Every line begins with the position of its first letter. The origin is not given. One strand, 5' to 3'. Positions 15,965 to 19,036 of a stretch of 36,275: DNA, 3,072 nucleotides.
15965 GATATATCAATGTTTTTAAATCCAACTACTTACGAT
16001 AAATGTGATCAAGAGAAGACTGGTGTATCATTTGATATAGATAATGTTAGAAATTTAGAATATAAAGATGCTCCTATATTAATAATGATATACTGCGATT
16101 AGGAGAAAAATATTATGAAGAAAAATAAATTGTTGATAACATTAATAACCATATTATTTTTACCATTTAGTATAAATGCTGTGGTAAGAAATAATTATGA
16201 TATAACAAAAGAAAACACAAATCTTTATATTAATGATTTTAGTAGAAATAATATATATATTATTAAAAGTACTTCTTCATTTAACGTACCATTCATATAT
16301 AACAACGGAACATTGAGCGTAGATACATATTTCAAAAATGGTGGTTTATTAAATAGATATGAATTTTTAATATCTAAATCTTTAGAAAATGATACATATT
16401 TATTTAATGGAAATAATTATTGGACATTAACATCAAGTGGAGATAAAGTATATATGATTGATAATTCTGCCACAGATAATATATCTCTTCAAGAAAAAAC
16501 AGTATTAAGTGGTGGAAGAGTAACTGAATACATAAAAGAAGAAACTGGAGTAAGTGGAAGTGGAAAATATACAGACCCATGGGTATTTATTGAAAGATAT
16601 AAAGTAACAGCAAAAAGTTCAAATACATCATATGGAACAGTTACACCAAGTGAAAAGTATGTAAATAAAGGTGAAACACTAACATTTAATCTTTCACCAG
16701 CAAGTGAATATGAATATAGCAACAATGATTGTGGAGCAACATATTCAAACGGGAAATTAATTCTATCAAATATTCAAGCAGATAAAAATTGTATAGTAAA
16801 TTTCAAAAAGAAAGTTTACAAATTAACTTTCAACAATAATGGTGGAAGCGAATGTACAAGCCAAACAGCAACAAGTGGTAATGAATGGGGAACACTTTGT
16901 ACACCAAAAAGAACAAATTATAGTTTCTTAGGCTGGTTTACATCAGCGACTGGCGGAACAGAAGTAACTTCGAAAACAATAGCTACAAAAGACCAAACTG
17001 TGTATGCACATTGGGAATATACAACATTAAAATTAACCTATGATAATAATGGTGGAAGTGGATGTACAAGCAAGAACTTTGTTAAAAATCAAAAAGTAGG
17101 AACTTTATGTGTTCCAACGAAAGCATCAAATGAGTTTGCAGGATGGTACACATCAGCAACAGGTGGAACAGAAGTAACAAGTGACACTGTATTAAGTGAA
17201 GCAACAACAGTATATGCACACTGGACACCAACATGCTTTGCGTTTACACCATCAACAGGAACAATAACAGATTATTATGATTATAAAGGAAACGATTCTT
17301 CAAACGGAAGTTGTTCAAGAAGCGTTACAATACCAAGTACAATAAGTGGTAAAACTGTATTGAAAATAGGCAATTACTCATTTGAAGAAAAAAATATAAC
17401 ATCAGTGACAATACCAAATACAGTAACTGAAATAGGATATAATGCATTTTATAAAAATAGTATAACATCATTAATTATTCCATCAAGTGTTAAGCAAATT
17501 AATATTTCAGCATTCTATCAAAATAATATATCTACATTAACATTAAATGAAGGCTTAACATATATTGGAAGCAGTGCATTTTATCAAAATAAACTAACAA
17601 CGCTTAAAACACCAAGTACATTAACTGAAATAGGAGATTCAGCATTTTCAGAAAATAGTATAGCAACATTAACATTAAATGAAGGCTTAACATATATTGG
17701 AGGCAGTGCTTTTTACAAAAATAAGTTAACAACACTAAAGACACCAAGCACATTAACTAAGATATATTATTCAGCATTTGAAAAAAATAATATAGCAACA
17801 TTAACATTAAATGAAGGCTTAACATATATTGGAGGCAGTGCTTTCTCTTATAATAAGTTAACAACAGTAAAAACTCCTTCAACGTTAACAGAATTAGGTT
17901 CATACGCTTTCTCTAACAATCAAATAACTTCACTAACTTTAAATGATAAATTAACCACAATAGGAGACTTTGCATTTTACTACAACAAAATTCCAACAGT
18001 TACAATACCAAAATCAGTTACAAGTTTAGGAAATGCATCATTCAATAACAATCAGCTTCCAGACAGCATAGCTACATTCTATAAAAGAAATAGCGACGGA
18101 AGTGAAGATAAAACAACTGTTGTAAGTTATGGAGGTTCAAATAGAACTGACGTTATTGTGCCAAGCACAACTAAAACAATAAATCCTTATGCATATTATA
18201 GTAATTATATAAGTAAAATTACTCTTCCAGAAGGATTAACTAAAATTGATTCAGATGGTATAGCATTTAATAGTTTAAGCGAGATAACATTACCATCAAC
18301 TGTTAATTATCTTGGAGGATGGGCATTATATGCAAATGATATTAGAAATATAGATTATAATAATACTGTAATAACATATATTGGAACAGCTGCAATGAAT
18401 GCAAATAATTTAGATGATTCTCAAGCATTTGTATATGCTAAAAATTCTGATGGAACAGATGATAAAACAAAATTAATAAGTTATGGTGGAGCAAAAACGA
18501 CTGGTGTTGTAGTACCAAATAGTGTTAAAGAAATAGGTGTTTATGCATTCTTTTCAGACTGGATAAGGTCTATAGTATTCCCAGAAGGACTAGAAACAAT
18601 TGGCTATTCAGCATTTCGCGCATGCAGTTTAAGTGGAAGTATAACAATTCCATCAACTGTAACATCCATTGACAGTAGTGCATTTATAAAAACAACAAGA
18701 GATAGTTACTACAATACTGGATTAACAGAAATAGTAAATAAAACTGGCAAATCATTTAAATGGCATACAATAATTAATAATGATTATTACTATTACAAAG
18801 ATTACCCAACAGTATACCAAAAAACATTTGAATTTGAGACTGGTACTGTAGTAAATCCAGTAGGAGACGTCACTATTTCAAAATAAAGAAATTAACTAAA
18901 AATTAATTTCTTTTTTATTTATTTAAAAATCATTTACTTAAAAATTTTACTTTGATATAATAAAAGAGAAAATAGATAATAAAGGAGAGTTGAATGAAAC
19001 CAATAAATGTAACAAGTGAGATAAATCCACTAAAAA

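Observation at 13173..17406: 1112-bp perfectly identical direct repeat with sharply diverged flanks inside the two LRR paralogs: signature of recent gene conversion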

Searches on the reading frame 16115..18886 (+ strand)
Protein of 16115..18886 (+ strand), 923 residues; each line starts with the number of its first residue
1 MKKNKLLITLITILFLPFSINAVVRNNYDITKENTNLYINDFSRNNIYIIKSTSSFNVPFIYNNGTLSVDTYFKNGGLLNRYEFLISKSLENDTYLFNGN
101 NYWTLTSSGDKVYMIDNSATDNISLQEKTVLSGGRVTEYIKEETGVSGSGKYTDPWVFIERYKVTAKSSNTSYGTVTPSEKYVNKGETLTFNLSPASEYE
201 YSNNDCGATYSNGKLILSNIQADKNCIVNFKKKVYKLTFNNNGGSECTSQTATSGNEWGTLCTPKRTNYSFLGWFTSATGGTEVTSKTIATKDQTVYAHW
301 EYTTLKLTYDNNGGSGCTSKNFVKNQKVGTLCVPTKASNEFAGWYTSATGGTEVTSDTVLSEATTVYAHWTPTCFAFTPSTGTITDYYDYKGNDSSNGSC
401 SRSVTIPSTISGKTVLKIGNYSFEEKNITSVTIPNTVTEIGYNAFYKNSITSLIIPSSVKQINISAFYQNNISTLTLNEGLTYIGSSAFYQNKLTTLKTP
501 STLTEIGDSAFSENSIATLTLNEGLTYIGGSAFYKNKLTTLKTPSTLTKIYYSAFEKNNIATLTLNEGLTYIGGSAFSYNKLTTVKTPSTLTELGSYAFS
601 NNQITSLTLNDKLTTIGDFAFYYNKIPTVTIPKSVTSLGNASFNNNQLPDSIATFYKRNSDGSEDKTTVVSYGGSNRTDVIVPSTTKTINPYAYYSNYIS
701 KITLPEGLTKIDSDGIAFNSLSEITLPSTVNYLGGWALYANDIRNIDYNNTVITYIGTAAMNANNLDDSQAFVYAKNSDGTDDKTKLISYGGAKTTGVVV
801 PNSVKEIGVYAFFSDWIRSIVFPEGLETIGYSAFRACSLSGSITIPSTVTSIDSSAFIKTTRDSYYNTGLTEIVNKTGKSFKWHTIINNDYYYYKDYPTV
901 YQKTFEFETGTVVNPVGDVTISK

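Call 6: search_protein_families(library=pfam, proteins=[window:16115-18886:+], max_evalue=0.01)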
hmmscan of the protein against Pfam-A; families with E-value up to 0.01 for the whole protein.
window:16115-18886:+ (923 aa): 4 families
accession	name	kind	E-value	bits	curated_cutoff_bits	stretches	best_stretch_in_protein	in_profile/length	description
PF13306.12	LRR_5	-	9.1e-101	333.1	27.7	5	484-602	3-123/127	BspA type Leucine rich repeat region (6 copies)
PF09479.16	Flg_new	-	3.3e-24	85.2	27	2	235-299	1-65/65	Listeria-Bacteroides repeat domain (List_Bact_rpt)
PF05725.18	FNIP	-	3.2e-05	24.4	21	0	426-465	3-42/44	FNIP Repeat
PF07076.17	DUF1344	-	0.0064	16.7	23.1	0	470-496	13-39/60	Protein of unknown function (DUF1344)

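Call 8: find_encoding_contigs(protein=window:16115-18886:+, flank=10000, max_places=10)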
Protein window:16115-18886:+ (923 aa): no gene with exactly this product is on record in the collection.

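Call 57: search_solved_structures(query=window:16115-18886:+, max_evalue=0.001)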
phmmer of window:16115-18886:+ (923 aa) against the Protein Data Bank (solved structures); distinct sequences matched with E-value up to 0.001: 37.
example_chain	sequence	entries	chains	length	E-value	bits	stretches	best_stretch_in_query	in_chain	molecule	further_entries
4gt6_A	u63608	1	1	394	1.2e-21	79.9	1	403-564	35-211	Cell surface protein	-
4h09_A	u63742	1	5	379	6.9e-18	67.5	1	533-739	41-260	Hypothetical leucine rich repeat protein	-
4fdw_A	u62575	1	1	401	8.7e-17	63.9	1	454-643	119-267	leucine rich hypothetical protein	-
4fs7_A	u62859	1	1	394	1.4e-16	63.2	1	396-622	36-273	Uncharacterized protein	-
4fd0_A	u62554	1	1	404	1.4e-16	63.2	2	415-570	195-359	Leucine rich hypothetical protein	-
6nyr_A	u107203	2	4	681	2.2e-16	62.6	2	416-648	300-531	Crov588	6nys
2omu_A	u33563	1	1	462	4.4e-14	54.9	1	447-650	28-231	Internalin-A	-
2omt_A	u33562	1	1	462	2.9e-13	52.2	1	447-650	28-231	Internalin-A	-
2omx_A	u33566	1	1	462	8.5e-13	50.7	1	447-650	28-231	Internalin-A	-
2omz_A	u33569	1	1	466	5.2e-12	48.1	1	446-650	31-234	Internalin-A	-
2omv_A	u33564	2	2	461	7.9e-12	47.5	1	447-650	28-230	Internalin-A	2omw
1o6s_A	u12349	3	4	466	1.8e-11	46.2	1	446-650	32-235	INTERNALIN A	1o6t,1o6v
8h62_A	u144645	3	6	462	2e-11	46.1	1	447-650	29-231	Internalin A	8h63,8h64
2omy_A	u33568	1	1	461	6.1e-11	44.5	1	447-650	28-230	Internalin-A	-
5il7_A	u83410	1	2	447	5.2e-10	41.4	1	418-747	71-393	Rab family protein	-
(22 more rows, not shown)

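Call 58: search_protein_families(library=ncbifam, proteins=[window:16115-18886:+], max_evalue=0.001)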
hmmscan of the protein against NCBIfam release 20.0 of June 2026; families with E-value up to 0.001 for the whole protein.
window:16115-18886:+ (923 aa): 5 families
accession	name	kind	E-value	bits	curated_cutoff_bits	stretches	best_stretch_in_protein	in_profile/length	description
NF047961.1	adhesin_HupY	equivalog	1.6e-58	198.6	1250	4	374-558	142-321/978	leucine-rich repeat adhesin HupY/LrrG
NF045861.1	glide_Gli349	exception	1.9e-33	114.4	1750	4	448-520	2677-2750/3169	gliding machinery surface structure protein Gli349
NF033189.1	internalin_A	exception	4.4e-15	55.1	1600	2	479-749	94-356/799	class 1 internalin InlA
TIGR02543.1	List_Bact_rpt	repeat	9.8e-11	41.8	20.95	1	264-300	1-40/44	TIGR02543 family repeat protein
NF033188.1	internalin_H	exception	6.4e-05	21.8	1050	1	234-418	344-527/548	InlH/InlC2 family class 1 internalin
